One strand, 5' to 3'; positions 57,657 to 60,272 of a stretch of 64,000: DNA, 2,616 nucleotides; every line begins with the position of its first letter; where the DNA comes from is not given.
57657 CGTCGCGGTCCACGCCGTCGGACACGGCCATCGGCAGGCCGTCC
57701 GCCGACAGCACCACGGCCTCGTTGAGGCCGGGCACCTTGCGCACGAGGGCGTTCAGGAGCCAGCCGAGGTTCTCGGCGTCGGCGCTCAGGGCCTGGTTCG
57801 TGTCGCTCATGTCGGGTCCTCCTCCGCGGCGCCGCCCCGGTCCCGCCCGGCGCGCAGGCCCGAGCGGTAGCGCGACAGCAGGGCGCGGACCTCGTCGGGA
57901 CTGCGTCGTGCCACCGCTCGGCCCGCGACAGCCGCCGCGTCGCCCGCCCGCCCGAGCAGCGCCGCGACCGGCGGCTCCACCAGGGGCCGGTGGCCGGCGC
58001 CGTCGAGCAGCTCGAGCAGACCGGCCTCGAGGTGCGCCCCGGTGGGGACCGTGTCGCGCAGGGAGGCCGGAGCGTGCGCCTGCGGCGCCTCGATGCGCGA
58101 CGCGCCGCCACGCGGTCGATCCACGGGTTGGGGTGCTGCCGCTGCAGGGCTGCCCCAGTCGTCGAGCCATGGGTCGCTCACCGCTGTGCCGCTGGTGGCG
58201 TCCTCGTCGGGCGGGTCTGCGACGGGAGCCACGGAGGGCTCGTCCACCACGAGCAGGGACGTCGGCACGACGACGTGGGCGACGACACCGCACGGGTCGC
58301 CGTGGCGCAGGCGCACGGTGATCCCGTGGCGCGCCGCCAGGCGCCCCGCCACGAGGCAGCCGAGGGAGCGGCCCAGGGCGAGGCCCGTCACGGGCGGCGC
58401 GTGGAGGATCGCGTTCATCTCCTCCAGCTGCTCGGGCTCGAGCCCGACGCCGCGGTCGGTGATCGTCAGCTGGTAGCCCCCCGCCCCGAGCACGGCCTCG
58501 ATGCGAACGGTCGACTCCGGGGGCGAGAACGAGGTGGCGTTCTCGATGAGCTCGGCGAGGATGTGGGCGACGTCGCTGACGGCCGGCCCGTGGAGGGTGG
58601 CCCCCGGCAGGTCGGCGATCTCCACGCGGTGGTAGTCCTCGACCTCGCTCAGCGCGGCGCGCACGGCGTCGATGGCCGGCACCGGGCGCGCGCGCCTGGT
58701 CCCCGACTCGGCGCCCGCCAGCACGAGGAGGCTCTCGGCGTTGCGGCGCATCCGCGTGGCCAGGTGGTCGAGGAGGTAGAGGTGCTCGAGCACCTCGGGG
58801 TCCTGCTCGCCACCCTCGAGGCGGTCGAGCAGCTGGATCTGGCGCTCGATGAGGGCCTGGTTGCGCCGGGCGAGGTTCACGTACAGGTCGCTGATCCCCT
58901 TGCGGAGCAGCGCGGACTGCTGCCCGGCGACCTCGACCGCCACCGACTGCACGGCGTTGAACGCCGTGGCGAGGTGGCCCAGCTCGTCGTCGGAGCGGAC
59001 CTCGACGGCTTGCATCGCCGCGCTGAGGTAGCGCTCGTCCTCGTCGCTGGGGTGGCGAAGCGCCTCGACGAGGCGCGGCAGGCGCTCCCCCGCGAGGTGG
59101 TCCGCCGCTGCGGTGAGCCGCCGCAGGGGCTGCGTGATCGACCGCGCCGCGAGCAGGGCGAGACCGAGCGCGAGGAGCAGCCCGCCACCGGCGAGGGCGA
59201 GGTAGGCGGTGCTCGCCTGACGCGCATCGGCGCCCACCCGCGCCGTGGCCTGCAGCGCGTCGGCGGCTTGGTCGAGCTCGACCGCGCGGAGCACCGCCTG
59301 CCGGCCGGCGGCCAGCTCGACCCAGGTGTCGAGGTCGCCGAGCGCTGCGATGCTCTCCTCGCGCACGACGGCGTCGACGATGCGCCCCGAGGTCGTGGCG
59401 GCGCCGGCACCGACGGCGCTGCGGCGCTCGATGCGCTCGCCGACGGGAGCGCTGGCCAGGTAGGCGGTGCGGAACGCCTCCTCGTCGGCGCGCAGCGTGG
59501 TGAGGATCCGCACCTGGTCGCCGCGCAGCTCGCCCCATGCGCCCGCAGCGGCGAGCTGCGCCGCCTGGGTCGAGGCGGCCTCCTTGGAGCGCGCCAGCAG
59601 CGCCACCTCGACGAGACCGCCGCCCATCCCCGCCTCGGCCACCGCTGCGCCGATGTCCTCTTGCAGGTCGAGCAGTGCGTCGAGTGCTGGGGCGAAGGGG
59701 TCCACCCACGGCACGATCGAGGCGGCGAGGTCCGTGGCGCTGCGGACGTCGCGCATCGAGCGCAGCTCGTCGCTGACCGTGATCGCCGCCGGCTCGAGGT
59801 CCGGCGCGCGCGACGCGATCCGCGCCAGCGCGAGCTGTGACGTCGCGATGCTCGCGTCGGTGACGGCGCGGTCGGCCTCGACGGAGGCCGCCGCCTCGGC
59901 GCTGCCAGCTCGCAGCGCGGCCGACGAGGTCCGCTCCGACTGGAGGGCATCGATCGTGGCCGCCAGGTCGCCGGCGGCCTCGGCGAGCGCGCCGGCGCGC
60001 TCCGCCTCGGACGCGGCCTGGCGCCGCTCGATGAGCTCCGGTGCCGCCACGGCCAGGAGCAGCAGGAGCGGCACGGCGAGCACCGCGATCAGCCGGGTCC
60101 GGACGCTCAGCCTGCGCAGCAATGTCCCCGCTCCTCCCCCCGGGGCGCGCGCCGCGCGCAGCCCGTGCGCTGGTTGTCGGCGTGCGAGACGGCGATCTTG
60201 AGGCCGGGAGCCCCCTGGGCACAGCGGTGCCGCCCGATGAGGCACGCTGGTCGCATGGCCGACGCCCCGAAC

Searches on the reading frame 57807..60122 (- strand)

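Call 62: search_protein_families(library=pfam, proteins=[window:57807-60122:-], max_evalue=0.001)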
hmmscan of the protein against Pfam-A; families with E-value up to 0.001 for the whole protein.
window:57807-60122:- (771 aa): 3 families
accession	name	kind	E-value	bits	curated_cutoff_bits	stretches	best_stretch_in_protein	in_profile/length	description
PF08376.15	NIT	-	1.9e-15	58.3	24.9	1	56-288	2-237/239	Nitrate and nitrite sensing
PF00672.30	HAMP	-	1.9e-09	38.1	25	1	325-391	2-47/53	HAMP domain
PF02518.31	HATPase_c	-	4.2e-09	37.2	26.4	1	517-620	5-108/111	Histidine kinase-, DNA gyrase B-, and HSP90-like ATPase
